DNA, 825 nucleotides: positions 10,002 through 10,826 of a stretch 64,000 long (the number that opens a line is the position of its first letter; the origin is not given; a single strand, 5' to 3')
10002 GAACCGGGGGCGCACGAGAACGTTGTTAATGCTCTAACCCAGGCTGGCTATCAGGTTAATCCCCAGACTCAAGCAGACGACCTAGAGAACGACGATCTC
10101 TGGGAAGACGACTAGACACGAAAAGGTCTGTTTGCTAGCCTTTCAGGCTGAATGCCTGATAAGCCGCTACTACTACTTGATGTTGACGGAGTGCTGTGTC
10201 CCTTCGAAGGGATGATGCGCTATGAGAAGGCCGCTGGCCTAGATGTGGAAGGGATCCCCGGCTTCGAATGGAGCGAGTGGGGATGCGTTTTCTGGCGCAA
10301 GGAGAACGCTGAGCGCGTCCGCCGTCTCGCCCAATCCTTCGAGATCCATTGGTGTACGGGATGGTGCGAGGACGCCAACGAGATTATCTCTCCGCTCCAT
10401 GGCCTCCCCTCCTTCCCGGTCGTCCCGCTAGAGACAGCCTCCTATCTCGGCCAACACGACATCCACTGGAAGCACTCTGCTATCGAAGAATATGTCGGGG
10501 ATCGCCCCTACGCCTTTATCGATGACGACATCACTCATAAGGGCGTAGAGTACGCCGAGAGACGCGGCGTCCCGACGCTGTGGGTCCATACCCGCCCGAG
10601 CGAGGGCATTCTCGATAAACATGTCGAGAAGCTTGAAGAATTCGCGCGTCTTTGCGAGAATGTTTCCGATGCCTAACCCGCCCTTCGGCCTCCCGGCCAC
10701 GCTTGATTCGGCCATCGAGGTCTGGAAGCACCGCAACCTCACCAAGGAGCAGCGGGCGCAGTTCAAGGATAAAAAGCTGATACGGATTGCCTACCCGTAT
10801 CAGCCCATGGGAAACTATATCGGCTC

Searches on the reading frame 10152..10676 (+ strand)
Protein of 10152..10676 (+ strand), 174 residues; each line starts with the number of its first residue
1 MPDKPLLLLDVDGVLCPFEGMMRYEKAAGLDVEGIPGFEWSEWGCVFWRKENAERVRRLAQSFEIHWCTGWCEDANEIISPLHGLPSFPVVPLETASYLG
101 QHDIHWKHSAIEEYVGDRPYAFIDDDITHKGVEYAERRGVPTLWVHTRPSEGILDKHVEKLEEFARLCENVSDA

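Call 25: find_related_loci(query=window:10152-10676:+, collection=viral_contigs, flank=10000)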
Query window:10152-10676:+ (174 aa) in viral_contigs; peptide patterns used: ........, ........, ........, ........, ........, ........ (x = any residue, [..] = any of these).
4 stretches matched a pattern, but none encodes a relative of the query by tblastn (E <= 1e-3).

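Call 65: find_homologous_proteins(query=window:10152-10676:+, max_evalue=0.00001)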
Query window:10152-10676:+ (174 aa): 83 proteins with E <= 0.00001 among 270 candidates.
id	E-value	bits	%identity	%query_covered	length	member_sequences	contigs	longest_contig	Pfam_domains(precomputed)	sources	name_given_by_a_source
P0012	1.5e-119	415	100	100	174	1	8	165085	PF18143.7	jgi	jgi:hypothetical protein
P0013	2.2e-65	238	63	100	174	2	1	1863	-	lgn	-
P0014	8.9e-54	200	58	93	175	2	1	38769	PF18143.7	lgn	-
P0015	6.3e-52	194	55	98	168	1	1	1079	PF18143.7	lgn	-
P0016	1.3e-47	180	51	98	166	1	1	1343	PF18143.7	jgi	jgi:hypothetical protein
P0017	4.6e-46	175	54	75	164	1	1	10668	-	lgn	-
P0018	7.7e-46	174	49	99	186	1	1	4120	PF18143.7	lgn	-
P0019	8.7e-46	174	54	76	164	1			-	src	-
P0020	3.8e-45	172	50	97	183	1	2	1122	-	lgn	-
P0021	1.2e-44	170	53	93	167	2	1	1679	-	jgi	jgi:hypothetical protein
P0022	4.3e-44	169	47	98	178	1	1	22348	PF18143.7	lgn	-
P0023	9.1e-43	164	51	98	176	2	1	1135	PF18143.7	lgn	-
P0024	1.2e-42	164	52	95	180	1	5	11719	PF18143.7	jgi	jgi:hypothetical protein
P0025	1.6e-42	163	53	75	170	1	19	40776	-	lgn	-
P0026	3.2e-42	162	47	86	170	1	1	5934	-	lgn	-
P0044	3.0e-30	123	56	60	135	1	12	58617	-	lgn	-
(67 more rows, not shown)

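Call 66: find_encoding_contigs(protein=P0014, flank=10000, max_places=2)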
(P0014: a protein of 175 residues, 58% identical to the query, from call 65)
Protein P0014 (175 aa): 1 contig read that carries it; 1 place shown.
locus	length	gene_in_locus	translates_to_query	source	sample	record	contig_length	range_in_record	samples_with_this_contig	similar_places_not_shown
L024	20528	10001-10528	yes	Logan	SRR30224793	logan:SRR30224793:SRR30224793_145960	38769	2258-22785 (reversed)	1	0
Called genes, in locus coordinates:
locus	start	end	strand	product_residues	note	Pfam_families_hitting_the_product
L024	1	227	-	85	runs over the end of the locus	-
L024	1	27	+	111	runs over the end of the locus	-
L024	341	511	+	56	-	-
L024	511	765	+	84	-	-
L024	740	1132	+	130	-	-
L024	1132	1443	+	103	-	-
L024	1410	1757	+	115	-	-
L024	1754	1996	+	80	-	-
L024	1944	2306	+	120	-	-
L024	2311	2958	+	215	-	-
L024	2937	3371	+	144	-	-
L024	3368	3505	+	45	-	-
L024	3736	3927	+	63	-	-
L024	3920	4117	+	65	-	-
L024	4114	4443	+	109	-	-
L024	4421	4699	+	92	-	-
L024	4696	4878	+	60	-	-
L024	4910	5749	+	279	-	-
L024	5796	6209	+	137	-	-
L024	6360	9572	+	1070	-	-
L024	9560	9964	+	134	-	-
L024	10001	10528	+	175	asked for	PF18143:HAD_SAK_2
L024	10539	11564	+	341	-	PF01145:Band_7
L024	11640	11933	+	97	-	-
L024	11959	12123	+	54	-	-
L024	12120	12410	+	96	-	-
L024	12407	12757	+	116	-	-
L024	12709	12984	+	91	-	-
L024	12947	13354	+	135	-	-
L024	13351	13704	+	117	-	-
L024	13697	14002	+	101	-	-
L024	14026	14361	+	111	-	-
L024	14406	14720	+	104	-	-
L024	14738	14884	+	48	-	-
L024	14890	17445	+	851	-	-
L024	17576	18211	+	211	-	-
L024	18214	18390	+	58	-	-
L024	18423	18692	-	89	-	-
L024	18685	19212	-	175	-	PF18930:DUF5679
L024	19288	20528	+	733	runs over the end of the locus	-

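Call 67: find_encoding_contigs(protein=P0025, flank=10000, max_places=2)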
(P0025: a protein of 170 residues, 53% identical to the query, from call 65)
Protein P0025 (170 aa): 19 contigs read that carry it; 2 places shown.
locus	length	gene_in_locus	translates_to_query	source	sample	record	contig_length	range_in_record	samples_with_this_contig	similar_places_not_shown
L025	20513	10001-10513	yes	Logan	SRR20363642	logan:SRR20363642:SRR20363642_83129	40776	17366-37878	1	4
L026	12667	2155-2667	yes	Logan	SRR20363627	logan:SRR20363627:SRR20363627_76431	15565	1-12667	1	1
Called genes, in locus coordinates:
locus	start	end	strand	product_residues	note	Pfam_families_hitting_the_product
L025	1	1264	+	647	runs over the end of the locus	-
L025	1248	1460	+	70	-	-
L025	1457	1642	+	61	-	-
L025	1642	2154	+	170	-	-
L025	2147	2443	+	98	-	-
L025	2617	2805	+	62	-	-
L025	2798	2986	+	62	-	-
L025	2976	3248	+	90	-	-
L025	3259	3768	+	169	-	-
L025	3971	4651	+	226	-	-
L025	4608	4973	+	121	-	PF13384:HTH_23 (faint)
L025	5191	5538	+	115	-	-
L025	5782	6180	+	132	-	-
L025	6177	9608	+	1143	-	-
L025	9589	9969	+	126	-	-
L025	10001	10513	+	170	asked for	-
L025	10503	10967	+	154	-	-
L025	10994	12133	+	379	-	PF01145:Band_7 (weak)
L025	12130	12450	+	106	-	-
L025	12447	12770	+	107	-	-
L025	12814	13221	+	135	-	-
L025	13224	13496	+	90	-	-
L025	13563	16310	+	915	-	PF01391:Collagen (weak), PF07484:Collar (weak), PF12708:Pect-lyase_RHGA_epim, PF07484:Collar (weak)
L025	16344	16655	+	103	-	-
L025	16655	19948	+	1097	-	-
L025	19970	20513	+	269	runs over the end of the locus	-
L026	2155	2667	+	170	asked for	-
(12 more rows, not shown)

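Call 68: find_encoding_contigs(protein=P0044, flank=10000, max_places=2)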
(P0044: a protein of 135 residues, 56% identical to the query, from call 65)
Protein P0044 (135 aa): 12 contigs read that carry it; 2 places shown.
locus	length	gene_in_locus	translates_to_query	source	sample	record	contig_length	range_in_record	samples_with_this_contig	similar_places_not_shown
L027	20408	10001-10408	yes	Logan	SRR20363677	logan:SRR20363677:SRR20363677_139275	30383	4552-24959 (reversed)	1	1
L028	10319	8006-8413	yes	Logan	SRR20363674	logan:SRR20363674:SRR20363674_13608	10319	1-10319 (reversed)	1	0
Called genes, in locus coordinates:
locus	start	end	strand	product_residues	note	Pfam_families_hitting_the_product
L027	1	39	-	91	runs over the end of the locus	-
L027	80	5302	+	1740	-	-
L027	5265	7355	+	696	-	-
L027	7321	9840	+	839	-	-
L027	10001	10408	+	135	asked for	-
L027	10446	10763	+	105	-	-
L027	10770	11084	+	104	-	-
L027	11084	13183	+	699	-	PF12708:Pect-lyase_RHGA_epim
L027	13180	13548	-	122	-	-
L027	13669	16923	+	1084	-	PF12773:DZR (faint), PF13240:Zn_Ribbon_1 (faint), PF13248:Zn_ribbon_3 (faint)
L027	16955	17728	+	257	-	-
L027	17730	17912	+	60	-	-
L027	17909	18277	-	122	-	-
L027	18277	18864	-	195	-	PF18930:DUF5679 (weak)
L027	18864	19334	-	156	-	-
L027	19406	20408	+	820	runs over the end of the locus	-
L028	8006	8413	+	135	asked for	-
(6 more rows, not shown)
